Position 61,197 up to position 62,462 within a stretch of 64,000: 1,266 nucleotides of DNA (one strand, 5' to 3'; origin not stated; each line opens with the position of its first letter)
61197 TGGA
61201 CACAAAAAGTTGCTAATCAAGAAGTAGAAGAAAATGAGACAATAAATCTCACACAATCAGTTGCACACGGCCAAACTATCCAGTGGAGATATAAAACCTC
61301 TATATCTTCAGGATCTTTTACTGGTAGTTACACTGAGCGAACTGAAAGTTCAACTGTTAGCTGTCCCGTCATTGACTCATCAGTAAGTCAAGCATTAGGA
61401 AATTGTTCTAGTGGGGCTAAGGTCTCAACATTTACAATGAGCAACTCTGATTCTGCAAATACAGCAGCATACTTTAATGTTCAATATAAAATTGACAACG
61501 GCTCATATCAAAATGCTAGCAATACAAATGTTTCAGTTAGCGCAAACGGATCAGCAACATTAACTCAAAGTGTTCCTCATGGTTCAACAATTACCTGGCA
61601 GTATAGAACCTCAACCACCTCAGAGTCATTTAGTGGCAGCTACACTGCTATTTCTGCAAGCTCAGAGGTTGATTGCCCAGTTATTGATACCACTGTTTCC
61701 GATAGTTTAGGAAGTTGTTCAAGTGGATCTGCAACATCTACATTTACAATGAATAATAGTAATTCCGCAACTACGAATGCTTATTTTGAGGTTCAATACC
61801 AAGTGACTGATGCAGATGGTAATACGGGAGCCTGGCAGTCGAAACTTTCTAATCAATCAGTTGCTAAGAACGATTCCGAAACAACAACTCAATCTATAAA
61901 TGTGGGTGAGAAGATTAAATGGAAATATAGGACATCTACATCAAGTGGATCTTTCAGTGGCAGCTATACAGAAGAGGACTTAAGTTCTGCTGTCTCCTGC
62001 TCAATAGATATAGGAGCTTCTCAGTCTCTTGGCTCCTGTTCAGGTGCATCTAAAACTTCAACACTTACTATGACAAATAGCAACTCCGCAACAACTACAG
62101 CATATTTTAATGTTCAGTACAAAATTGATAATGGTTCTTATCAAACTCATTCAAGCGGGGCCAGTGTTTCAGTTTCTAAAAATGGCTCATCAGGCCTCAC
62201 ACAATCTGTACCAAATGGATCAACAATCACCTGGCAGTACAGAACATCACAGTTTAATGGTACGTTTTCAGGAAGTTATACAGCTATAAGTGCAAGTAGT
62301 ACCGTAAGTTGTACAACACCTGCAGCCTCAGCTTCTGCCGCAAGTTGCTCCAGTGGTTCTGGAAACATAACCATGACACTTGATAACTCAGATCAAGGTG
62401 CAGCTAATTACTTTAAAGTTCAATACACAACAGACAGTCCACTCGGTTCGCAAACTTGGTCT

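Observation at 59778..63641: Twelve tandem ~104-aa modules, each bracketed by exactly two cysteines: possible unrecognised Ig-like/CARDB-like domain family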

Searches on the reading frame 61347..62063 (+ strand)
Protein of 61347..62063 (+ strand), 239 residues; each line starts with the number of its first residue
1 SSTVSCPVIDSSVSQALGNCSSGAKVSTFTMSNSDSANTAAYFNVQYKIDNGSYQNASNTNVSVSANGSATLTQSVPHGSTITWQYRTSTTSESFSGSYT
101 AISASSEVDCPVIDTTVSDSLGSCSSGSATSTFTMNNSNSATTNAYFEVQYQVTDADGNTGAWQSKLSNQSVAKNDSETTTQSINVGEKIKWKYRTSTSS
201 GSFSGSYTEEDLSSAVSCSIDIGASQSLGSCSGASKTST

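Call 36: predict_structure(alignment_id=A2)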
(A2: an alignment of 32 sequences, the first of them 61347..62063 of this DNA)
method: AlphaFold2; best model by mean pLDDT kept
length: 239 residues; sequences in the alignment: 32
mean_pLDDT: 93.3   pTM: 0.71
mean pLDDT of the five models: 93.3, 91.5, 89.5, 87.5, 86.8
residues with pLDDT >= 90: 200; 70-90: 33; 50-70: 6; < 50: 0
segments of 3 or more residues with pLDDT < 50: none
pLDDT, mean of each block of 10 residues (from residue 1): 83 96 95 96 97 88 97 96 97 95 95 96 91 97 97 97 97 98 97 97 96 89 75 75
secondary structure, 60 per line:
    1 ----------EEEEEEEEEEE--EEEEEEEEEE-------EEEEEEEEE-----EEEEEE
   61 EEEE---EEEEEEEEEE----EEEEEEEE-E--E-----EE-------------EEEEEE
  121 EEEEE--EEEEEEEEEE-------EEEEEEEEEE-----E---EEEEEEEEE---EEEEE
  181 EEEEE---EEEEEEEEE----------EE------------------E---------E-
elements in order: E11-21 E24-33 E41-49 E55-64 E68-77 E82-89 E115-125 E128-137 E145-154 E164-172 E176-185 E189-197
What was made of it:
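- On FN3 / Ig-like beta-sandwich superfold: AF2 pLDDT 93.3, with six long strands plus an irregular G segment per module (call 36).
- On Structural-disulfide domain: DSSP geometry excludes the junction pair and is compatible with the pair between the A-B turn and the C-terminus (call 36).
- The next module's first Cys (124) lies at the far end of an unbroken strand E115-125 from Cys110, so a Cys110-Cys124 bond is geometrically excluded (call 36). In the AF2 model the intervening residues form a continuous 11-residue beta-strand paired with strand B. This places the two Cys at opposite ends of a hairpin about 30 A long (call 36). The well-ordered AF2 C-terminal segment has pLDDT 95-96 (call 36).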

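Call 39: fold_search(model_id=the predicted structure, library=pdb)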
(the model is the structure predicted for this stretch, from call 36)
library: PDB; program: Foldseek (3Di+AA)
matches with E <= 10: 1694; with E <= 0.001: 54
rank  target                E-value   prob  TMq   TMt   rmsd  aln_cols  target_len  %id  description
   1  8csw                  1.2e-05  1.00  0.28  0.13  12.3       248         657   11  Local refinement of protein 4.2 in Class 2 of erythrocyte ankyrin-1 complex (released 2022-07-20)
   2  7uzs                  1.4e-05  1.00  0.30  0.13  12.6       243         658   10  Protein 4.2 (local refinement from consensus reconstruction of ankyrin complex classes) (released 2022-07-20)
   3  8cs9_X                1.5e-05  1.00  0.29  0.14  11.9       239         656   12  Composite reconstruction of Class 1 of the erythrocyte ankyrin-1 complex (released 2022-07-20)
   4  4be6_A                2.4e-05  1.00  0.24  0.25  20.8       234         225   17  V. cholera biofilm scaffolding protein RbmA (released 2013-12-18)
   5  4be5_A                3.4e-05  1.00  0.27  0.28  20.7       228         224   17  V. cholera biofilm scaffolding protein RbmA (released 2013-12-18)
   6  4kkp_B                3.9e-05  1.00  0.27  0.28  20.2       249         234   14  Crystal structure of Vibrio cholerae RbmA (crystal form 2) (released 2013-05-22)
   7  4kkq_A                3.9e-05  1.00  0.24  0.25  20.4       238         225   17  Crystal structure of Vibrio cholerae RbmA (crystal form 1) (released 2013-05-22)
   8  4kkq_B                4.3e-05  1.00  0.25  0.26  20.7       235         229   17  Crystal structure of Vibrio cholerae RbmA (crystal form 1) (released 2013-05-22)
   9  8oxy_A                5.8e-05  1.00  0.31  0.14  11.7       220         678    8  Transglutaminase 3 without calcium in complex with DH patient-derived Fab DH63-B02 (released 2023-10-18)
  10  8tr9                  6.4e-05  1.00  0.33  0.14  11.1       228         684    7  Cryo-EM structure of transglutaminase 2 bound to GDP (released 2024-07-31)
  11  9a3v_A                7.0e-05  1.00  0.31  0.13  13.1       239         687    7  Predicted model of tissue transglutaminase 2 (TG2) in complex with plasma fibronectin type III modules 14 and 15 (FNII (released 2024-02-02)
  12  6kzb_A                7.7e-05  1.00  0.30  0.13  13.0       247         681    6  Transglutaminase2 complexed with calcium (released 2020-12-09)
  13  5mhl_A                8.1e-05  1.00  0.30  0.13  12.1       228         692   10  FXIIIa in complex with the inhibitor Mi0621 (released 2017-12-20)
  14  4pyg_A                8.5e-05  1.00  0.31  0.13  12.1       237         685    7  Transglutaminase2 complexed with GTP (released 2015-02-11)
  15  6a8p_A                8.9e-05  1.00  0.28  0.12  13.0       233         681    7  Transglutaminase 2 mutant G224V in complex with GTP (released 2018-09-26)
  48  4mkm                  7.1e-04  0.97  0.21  0.18  14.5       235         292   14  Repeat domains 1 & 2 of Clostridium perfringens Cpe0147 (released 2013-12-04)
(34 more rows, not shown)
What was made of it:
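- Closest known: Internally cross-linked Gram-positive pilin and adhesin domains. Same: 4mkm is among the Foldseek hits (call 39).
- Foldseek gives tandem FN3/Ig-like hits at probability 1.0: transglutaminase beta-barrels 1-2, RbmA, growth-hormone receptor, neogenin FN3 and Cpe0147 (call 39).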

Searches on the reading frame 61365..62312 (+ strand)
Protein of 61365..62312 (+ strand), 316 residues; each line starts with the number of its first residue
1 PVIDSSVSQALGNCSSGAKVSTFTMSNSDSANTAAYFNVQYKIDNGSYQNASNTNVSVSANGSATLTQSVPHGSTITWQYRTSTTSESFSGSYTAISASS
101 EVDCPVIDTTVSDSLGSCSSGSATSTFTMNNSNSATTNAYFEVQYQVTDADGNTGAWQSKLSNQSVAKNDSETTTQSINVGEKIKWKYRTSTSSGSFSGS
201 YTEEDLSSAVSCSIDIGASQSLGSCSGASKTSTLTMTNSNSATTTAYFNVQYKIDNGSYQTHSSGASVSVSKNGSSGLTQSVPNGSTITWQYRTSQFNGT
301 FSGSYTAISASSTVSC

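Call 7: search_protein_families(library=pfam, proteins=[window:61365-62312:+], max_evalue=1)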
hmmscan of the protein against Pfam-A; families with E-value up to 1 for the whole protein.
window:61365-62312:+ (316 aa): 9 families
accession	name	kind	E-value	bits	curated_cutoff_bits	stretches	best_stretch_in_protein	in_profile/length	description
PF02170.28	PAZ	-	1.5e-05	25.3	28.8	1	121-147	48-74/123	PAZ domain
PF19407.5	DUF5979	-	0.012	16.6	25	1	29-127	13-97/104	Domain of unknown function (DUF5979)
PF19167.5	DUF5849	-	0.051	13.7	26.9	1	235-309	38-114/200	Family of unknown function (DUF5849)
PF24221.1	Fn3_nematode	-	0.1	12.9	27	1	126-186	20-80/127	Nematode fibronectin type-III domain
PF00703.27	Glyco_hydro_2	-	0.15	13.3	23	0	121-186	16-78/109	Glycosyl hydrolases family 2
PF18938.6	aRib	-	0.15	12.4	27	0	49-68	33-54/71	Atypical Rib domain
PF17737.7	Ig_C19orf38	-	0.16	12.7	23.2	0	9-44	38-72/91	Ig domain in C19orf38 (HIDE1)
PF10333.14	Pga1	-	0.32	11.3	20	0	29-59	109-140/175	GPI-Mannosyltransferase II co-activator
PF12158.14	DUF3592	-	0.74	11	25.3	0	236-289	13-66/84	Domain of unknown function (DUF3592)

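Call 8: search_protein_families(library=ncbifam, proteins=[window:61365-62312:+], max_evalue=1)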
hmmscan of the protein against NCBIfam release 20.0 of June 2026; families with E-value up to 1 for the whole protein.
window:61365-62312:+ (316 aa): 1 family
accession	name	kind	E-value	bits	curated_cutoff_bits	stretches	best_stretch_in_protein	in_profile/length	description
NF043055.1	T4SS_Ceg9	equivalog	0.31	10.5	400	0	127-153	155-182/241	Dot/Icm T4SS effector Ceg9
